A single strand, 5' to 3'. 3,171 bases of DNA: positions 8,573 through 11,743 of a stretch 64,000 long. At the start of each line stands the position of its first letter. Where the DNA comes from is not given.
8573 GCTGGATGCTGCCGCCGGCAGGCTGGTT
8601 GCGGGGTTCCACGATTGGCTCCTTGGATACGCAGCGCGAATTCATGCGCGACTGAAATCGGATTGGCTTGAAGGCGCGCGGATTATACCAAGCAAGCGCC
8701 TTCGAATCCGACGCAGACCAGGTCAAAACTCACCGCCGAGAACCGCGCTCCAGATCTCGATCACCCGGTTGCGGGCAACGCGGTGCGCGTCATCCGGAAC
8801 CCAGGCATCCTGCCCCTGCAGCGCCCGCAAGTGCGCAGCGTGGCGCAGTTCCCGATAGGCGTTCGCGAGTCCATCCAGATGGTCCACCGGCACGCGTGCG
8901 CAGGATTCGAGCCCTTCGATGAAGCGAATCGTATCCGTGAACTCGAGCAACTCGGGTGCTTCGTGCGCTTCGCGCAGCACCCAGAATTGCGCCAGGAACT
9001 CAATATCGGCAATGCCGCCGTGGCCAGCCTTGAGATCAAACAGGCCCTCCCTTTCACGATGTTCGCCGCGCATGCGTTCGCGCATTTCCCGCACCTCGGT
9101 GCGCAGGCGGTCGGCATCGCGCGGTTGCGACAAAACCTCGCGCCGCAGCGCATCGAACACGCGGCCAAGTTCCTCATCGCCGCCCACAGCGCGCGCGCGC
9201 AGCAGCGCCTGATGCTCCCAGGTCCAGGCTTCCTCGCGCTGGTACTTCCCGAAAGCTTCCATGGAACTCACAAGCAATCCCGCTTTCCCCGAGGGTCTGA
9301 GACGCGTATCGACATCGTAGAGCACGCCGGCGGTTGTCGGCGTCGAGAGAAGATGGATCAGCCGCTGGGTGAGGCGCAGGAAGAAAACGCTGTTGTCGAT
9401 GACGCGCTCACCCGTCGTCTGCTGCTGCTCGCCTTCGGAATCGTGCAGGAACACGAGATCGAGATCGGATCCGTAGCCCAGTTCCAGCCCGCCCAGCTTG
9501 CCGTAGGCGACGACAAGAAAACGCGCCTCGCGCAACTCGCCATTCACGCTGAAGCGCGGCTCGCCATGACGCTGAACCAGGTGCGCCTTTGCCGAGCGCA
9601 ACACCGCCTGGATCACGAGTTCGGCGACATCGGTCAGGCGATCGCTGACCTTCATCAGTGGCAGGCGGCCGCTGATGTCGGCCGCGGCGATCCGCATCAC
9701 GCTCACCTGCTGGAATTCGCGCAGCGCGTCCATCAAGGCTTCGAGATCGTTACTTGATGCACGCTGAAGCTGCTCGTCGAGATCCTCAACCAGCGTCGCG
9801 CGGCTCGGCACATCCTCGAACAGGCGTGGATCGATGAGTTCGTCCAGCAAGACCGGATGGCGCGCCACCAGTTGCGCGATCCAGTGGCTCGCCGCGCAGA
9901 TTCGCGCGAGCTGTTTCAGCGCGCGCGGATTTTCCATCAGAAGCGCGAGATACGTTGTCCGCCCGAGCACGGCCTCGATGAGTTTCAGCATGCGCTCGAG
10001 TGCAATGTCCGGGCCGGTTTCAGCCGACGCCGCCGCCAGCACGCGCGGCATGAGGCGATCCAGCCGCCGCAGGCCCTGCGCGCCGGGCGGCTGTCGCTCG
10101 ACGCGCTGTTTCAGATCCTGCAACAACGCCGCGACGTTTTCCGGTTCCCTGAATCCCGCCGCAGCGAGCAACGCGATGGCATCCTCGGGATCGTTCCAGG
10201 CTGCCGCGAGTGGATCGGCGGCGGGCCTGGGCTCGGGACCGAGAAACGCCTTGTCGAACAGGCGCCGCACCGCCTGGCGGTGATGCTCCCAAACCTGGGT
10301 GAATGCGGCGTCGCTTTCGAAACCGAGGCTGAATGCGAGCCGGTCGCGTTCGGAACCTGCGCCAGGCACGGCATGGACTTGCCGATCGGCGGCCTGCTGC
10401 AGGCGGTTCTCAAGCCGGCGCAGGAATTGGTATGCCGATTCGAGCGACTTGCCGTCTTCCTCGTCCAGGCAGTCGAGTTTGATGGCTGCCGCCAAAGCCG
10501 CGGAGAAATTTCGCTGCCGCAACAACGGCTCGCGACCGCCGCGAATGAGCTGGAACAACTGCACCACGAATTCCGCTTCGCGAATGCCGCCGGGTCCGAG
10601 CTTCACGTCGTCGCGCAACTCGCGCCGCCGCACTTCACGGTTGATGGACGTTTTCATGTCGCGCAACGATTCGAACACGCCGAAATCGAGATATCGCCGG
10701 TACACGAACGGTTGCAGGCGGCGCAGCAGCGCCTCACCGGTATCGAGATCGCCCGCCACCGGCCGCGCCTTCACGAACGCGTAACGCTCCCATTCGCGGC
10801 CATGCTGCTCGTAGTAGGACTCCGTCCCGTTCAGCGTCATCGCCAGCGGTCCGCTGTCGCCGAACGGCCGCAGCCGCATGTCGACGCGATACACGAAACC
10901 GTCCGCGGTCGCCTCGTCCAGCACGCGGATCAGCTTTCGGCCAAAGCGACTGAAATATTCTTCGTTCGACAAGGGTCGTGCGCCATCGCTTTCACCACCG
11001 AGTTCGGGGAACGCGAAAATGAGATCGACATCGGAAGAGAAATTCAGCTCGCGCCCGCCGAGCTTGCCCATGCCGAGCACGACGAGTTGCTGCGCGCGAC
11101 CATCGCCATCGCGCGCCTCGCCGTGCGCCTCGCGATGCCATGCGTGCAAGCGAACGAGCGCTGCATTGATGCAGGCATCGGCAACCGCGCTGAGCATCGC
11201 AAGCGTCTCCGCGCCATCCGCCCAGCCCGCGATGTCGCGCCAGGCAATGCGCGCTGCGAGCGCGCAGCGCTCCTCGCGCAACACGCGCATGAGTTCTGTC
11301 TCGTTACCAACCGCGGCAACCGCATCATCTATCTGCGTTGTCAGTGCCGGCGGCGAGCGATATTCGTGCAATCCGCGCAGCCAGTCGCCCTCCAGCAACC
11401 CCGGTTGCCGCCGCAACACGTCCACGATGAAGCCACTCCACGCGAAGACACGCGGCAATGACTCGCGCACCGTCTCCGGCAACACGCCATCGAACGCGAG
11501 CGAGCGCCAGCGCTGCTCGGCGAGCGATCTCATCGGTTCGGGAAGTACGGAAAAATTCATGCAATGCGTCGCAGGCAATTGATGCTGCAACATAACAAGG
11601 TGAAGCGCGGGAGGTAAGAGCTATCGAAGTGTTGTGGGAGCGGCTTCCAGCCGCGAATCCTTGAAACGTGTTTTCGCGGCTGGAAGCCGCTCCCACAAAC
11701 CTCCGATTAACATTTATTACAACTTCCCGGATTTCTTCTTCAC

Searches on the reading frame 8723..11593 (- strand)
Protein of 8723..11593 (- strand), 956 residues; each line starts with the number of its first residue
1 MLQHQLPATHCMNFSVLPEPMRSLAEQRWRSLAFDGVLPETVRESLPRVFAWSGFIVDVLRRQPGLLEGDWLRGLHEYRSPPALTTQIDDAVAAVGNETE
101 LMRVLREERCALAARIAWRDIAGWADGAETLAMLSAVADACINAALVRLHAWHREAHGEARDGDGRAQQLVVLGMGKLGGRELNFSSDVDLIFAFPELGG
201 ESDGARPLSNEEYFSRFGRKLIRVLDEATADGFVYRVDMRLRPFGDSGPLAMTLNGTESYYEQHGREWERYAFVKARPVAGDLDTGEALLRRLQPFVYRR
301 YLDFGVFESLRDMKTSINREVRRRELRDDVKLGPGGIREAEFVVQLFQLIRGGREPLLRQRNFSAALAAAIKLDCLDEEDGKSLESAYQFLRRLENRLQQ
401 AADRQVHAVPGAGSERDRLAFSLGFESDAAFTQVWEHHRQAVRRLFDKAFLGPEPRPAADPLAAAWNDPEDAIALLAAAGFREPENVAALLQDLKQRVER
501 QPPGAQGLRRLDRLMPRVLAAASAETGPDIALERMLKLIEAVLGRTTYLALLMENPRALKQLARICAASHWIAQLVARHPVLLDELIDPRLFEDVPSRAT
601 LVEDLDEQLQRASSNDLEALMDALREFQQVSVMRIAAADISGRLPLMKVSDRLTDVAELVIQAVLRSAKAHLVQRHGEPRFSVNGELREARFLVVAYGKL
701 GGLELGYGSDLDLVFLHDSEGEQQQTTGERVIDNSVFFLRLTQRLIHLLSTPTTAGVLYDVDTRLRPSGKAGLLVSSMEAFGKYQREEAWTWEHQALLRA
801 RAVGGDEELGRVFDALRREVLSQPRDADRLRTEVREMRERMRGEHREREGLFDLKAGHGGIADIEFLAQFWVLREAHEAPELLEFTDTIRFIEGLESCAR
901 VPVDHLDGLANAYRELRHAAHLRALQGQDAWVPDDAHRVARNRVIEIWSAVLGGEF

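Call 68: find_related_loci(query=window:8723-11593:-, collection=genome_contigs, flank=500)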
Query window:8723-11593:- (956 aa) in genome_contigs; peptide patterns used: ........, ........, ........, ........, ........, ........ (x = any residue, [..] = any of these).
600 stretches matched a pattern (row limit reached: there are more); 596 encode a relative of the query (tblastn E <= 1e-3); the best 80 are kept; 80 distinct loci.
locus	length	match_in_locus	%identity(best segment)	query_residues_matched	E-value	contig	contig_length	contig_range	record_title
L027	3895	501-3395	47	8-952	0e+0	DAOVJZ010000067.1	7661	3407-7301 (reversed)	MAG TPA_asm: Granulosicoccaceae bacterium isolate CSMAG_1406 CSMAG_1406_k141_1269887_length_7661_cov_26.9352, whole geno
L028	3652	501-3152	48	75-952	0e+0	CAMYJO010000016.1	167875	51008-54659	MAG: uncultured Gammaproteobacteria bacterium isolate ES_Gamma_034 genome assembly, contig: scaffold_357, whole genome s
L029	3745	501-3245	45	42-953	0e+0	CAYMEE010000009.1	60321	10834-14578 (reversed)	MAG TPA_asm: uncultured Methylophaga sp. isolate SRP321284_co1_175 genome assembly, contig: NODE_572_length_60321_cov_21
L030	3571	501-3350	46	7-953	0e+0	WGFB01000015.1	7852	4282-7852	MAG: Gammaproteobacteria bacterium isolate S146_68 k151_18263, whole genome shotgun sequence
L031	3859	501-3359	46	14-952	0e+0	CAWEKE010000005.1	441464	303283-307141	MAG: uncultured Gammaproteobacteria bacterium isolate MFD09779.bin.1.375 genome assembly, contig: contig_31224, whole ge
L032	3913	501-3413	44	12-952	0e+0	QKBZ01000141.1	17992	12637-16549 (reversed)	MAG: Beggiatoa sp. isolate SZUA-411 scaffold_8558, whole genome shotgun sequence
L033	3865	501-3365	47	13-952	0e+0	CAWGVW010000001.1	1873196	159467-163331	MAG: uncultured Gammaproteobacteria bacterium isolate MFD02242.bin.1.86 genome assembly, contig: contig_1268, whole geno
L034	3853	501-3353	45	17-952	0e+0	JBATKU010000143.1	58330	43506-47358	MAG: Desulfobacterales bacterium isolate MFD10234_ilm_asm_bin6 k127_4461, whole genome shotgun sequence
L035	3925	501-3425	45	11-952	0e+0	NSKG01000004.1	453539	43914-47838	Pseudomonas sp. WN033 contig4, whole genome shotgun sequence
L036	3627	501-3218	48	48-953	0e+0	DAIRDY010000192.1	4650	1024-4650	MAG TPA_asm: Moraxellaceae bacterium isolate CTOTU10756 NODE_5292_length_4650_cov_10.973449, whole genome shotgun sequen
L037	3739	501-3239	47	45-953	0e+0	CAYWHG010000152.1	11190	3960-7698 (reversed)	MAG TPA_asm: uncultured Steroidobacter sp. isolate SRP344714_co2_53 genome assembly, contig: NODE_15342_length_11190_cov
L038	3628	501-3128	45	75-948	0e+0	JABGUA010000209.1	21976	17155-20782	MAG: Piscirickettsiaceae bacterium isolate SI034_bin143 k141_780711, whole genome shotgun sequence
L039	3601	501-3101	48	95-952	0e+0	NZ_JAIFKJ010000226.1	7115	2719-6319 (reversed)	MAG: Thiohalocapsa sp. isolate HLSAbin6 NODE_662_length_7115_cov_8.176062, whole genome shotgun sequence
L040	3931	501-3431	46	11-952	0e+0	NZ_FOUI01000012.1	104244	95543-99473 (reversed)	Halopseudomonas yangmingensis strain DSM 24213, whole genome shotgun sequence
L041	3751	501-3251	48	43-950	0e+0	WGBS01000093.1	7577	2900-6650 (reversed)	MAG: Gammaproteobacteria bacterium isolate S144_34 k151_206554, whole genome shotgun sequence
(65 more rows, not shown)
